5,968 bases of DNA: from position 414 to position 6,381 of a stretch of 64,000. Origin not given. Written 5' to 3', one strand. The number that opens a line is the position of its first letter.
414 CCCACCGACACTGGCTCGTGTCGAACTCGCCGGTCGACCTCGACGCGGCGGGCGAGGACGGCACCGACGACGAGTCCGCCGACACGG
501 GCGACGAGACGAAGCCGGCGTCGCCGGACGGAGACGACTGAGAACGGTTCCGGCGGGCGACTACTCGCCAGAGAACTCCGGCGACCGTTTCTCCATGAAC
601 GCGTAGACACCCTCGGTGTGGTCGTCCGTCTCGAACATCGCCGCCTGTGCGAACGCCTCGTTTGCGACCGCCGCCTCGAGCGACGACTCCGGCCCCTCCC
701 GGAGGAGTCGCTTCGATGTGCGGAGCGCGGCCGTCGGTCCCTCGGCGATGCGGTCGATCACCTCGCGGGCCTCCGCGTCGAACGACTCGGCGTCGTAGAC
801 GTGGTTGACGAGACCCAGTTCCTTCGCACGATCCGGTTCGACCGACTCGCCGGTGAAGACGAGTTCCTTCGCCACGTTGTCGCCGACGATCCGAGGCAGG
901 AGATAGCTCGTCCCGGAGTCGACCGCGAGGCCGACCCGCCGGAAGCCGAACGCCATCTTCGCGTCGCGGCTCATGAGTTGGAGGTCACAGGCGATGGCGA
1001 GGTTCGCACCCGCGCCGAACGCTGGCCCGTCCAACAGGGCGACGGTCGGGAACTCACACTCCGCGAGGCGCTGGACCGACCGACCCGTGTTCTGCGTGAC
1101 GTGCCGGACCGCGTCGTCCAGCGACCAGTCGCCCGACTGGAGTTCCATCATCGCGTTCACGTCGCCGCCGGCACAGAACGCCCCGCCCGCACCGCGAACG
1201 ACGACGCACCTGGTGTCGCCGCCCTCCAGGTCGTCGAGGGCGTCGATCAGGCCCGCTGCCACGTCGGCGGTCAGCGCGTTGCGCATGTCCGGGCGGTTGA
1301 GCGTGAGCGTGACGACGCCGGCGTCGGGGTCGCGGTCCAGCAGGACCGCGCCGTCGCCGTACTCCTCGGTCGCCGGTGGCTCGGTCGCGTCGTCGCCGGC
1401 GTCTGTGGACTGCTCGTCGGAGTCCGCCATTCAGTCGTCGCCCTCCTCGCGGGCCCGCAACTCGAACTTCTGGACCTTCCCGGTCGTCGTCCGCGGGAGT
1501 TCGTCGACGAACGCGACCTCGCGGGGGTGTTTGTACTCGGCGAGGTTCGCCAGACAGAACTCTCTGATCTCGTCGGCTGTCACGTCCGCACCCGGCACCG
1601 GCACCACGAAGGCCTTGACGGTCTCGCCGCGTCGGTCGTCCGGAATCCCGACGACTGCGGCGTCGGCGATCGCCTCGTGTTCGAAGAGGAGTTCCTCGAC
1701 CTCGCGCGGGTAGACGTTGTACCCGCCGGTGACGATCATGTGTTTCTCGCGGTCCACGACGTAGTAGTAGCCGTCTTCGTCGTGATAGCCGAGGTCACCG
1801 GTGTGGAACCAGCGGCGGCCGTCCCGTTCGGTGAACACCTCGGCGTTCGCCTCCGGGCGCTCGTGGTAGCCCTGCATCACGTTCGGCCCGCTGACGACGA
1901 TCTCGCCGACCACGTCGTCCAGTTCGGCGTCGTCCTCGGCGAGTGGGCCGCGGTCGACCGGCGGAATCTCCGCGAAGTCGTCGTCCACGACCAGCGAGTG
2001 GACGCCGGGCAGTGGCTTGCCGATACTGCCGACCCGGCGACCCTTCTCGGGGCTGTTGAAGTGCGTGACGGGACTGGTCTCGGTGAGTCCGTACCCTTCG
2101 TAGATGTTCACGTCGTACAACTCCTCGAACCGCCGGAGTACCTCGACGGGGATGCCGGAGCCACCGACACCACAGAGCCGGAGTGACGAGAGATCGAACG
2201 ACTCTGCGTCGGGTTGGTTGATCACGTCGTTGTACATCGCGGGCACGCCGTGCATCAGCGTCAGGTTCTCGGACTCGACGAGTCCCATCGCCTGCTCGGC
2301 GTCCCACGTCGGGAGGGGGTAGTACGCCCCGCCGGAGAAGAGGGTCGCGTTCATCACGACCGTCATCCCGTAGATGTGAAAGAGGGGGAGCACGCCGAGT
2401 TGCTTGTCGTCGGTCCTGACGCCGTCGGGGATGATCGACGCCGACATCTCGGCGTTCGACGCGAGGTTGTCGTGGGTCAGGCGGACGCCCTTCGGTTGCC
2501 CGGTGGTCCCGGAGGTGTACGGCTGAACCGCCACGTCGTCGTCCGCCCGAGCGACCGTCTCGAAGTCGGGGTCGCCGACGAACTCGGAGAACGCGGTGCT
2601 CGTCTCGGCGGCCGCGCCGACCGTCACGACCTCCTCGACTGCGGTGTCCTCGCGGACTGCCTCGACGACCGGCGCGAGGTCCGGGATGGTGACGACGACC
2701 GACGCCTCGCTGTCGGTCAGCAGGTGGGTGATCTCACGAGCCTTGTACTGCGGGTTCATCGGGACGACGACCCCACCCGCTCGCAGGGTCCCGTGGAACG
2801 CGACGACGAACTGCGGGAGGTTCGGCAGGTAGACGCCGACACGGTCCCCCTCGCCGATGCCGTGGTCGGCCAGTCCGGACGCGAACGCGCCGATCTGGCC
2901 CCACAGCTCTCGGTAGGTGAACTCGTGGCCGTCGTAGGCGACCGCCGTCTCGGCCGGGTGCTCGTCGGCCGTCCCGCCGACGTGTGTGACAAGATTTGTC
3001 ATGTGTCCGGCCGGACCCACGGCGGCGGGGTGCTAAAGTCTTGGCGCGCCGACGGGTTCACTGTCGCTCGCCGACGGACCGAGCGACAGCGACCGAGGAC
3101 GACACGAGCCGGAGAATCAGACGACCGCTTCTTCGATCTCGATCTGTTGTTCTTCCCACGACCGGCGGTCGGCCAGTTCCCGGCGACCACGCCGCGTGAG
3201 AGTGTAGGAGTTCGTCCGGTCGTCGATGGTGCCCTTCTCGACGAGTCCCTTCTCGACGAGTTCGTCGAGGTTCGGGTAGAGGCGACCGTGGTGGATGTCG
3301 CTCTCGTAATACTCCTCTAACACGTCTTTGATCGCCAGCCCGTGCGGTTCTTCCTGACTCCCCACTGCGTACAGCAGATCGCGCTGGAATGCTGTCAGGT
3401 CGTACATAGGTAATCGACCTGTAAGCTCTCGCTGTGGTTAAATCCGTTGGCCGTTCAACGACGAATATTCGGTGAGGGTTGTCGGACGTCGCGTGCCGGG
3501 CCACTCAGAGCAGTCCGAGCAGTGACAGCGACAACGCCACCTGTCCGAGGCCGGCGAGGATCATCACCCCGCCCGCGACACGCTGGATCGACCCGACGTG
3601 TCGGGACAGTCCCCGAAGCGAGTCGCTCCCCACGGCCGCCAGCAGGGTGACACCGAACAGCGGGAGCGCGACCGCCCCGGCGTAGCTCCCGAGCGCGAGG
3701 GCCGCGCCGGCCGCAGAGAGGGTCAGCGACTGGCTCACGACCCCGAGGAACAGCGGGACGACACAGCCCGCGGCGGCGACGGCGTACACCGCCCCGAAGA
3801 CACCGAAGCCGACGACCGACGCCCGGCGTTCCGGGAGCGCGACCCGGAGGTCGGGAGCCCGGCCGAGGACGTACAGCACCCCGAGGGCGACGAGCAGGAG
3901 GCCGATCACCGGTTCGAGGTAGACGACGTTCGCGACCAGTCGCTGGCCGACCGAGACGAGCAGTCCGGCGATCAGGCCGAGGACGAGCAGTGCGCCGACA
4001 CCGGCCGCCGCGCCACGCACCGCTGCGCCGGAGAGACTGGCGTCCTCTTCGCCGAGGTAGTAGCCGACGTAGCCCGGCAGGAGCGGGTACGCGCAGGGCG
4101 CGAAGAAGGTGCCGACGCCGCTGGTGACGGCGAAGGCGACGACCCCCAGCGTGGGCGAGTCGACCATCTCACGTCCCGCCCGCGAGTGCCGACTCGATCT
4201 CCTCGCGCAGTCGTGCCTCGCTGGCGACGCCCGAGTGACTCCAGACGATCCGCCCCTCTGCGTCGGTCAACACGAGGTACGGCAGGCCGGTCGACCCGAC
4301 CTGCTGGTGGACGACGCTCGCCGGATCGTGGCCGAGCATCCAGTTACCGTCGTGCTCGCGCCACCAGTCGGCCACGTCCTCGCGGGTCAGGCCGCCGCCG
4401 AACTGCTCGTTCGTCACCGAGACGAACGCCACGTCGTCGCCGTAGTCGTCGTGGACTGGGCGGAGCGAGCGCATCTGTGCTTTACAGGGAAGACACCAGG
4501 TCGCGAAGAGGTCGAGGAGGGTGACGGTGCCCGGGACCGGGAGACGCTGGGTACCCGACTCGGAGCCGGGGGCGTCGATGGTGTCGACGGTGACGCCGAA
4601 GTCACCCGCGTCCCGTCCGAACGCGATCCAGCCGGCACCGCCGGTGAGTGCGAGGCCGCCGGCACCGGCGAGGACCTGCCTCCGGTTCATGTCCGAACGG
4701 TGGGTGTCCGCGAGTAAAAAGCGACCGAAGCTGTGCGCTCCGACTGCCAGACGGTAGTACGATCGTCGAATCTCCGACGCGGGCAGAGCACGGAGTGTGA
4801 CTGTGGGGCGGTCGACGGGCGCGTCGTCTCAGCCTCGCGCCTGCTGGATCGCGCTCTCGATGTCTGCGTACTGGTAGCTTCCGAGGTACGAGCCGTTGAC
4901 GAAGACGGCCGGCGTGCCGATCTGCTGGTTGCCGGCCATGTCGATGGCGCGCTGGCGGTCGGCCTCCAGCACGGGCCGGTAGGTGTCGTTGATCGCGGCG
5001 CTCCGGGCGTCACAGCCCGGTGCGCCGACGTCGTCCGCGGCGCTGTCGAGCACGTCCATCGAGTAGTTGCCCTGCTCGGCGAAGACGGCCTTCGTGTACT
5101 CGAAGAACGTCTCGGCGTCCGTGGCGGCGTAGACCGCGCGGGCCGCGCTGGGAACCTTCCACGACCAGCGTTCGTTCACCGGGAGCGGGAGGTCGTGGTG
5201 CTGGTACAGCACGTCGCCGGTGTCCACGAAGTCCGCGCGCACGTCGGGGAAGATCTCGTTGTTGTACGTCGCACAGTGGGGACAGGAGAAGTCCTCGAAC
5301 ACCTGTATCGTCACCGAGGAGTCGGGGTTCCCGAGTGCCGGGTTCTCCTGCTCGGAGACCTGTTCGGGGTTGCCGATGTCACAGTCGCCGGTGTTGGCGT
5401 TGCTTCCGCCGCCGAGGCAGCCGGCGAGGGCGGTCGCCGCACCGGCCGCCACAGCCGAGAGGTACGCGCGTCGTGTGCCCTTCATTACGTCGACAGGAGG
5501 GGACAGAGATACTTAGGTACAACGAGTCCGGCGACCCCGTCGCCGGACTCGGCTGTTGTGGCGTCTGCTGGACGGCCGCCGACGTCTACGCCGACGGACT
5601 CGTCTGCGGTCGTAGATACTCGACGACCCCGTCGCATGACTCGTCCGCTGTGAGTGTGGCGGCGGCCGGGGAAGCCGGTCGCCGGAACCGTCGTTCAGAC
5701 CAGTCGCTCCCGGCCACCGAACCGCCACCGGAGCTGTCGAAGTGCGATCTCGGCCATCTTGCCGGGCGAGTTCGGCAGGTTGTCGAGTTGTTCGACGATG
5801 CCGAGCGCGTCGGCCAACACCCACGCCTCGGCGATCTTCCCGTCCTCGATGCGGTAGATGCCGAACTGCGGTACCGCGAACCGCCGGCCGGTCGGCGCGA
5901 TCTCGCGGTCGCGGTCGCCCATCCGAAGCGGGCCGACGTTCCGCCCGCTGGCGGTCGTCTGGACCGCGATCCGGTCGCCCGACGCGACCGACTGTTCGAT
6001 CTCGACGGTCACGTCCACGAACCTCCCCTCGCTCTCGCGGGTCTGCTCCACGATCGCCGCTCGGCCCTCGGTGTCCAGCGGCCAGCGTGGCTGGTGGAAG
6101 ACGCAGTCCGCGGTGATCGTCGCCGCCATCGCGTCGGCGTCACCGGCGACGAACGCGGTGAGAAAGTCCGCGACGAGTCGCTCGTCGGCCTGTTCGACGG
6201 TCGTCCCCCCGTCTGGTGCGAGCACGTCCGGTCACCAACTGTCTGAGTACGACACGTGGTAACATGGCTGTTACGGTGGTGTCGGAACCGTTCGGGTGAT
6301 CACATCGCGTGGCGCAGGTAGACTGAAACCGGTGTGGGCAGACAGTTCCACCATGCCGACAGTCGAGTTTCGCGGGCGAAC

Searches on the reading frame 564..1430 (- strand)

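Call 63: search_protein_families(library=pfam, proteins=[window:564-1430:-], max_evalue=0.00001)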
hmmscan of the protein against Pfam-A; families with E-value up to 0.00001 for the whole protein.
window:564-1430:- (289 aa): 2 families
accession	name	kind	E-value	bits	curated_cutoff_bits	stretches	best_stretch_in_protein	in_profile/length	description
PF00378.25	ECH_1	-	4.1e-51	174.2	27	1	37-288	4-250/251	Enoyl-CoA hydratase/isomerase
PF16113.10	ECH_2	-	1.3e-32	114.1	27.2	1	41-219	3-179/335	Enoyl-CoA hydratase/isomerase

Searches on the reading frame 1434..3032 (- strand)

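Call 63: search_protein_families(library=pfam, proteins=[window:1434-3032:-], max_evalue=0.00001)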
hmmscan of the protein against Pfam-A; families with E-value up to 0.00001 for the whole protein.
window:1434-3032:- (533 aa): 2 families
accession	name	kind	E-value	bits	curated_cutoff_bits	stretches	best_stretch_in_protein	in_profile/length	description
PF00501.34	AMP-binding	-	4.7e-98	328.9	29.9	1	22-390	5-384/384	AMP-binding enzyme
PF13193.12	AMP-binding_C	-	5.4e-23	82.1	24.5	1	444-519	1-76/76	AMP-binding enzyme C-terminal domain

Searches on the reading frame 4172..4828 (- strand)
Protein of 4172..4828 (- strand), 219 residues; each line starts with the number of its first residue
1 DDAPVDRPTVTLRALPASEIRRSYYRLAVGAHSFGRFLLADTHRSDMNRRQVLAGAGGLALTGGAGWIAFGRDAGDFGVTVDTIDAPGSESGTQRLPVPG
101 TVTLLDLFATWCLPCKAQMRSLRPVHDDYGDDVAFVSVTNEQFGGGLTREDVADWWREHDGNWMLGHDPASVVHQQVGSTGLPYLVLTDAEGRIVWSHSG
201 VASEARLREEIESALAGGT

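Call 63: search_protein_families(library=pfam, proteins=[window:4172-4828:-], max_evalue=0.00001)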
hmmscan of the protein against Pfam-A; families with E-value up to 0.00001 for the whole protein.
window:4172-4828:- (219 aa): 1 family
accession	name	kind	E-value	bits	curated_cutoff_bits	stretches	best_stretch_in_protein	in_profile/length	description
PF08534.16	Redoxin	-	4.1e-09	36.8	26.6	1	98-204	26-138/148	Redoxin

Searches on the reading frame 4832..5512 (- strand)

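Call 63: search_protein_families(library=pfam, proteins=[window:4832-5512:-], max_evalue=0.00001)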
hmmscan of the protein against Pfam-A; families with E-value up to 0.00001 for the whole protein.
window:4832-5512:- (227 aa): 1 family
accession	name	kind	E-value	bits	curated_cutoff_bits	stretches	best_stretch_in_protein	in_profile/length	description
PF13462.12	Thioredoxin_4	-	8.1e-25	88.4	23.2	1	56-223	4-164/165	Thioredoxin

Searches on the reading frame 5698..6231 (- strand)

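Call 63: search_protein_families(library=pfam, proteins=[window:5698-6231:-], max_evalue=0.00001)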
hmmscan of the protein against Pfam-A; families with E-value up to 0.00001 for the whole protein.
window:5698-6231:- (178 aa): 3 families
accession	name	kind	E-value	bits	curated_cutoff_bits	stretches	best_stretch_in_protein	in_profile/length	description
PF07366.18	SnoaL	-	2.3e-22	79.6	28.4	1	20-149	3-126/126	SnoaL-like polyketide cyclase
PF12680.13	SnoaL_2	-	8.7e-22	78.1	27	1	20-135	1-101/102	SnoaL-like domain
PF14534.12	DUF4440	-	6.1e-08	33.5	25.2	1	18-94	3-77/107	Domain of unknown function (DUF4440)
